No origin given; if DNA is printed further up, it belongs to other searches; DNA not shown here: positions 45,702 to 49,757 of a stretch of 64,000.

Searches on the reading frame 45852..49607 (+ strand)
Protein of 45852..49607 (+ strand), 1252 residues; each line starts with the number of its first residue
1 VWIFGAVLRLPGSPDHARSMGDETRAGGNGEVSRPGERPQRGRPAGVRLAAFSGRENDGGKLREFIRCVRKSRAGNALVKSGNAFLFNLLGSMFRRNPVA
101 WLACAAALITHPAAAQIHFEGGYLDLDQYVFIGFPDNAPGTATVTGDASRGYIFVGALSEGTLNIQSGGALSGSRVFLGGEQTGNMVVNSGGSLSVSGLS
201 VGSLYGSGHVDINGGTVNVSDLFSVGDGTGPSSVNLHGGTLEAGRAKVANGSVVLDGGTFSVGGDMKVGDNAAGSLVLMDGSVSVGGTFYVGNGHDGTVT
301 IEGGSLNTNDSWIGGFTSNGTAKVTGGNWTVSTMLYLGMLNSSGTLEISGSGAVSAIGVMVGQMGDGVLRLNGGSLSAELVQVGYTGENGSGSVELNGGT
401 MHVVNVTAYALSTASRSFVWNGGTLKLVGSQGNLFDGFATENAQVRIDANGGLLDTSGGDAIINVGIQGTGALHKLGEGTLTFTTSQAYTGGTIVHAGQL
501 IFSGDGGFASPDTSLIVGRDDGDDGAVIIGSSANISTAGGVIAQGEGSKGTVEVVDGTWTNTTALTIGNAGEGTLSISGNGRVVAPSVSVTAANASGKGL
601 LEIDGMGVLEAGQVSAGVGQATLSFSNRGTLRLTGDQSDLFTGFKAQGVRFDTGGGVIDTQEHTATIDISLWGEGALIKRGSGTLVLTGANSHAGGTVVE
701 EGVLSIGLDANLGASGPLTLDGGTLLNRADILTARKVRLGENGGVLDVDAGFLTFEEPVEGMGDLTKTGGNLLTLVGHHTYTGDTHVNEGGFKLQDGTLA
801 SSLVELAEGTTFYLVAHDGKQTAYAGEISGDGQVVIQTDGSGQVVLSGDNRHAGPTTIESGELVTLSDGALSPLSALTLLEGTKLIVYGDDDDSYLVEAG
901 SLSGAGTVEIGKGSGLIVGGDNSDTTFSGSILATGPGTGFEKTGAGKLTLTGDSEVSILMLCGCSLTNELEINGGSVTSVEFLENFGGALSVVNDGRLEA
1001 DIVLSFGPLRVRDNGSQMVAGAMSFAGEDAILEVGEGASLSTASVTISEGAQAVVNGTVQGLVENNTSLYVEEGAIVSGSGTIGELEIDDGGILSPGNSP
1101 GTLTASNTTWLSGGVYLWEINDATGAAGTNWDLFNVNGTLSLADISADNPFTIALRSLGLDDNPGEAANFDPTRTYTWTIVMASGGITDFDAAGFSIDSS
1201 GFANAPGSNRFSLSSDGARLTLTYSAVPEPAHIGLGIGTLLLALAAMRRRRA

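Call 37: search_protein_families(library=pfam, proteins=[window:45852-49607:+], max_evalue=0.00001)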
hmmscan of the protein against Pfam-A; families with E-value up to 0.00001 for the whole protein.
window:45852-49607:+ (1252 aa): 1 family
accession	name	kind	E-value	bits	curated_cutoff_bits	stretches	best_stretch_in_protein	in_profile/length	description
PF12951.13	PATR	-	1.4e-21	76.6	27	2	677-706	1-30/30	Passenger-associated-transport-repeat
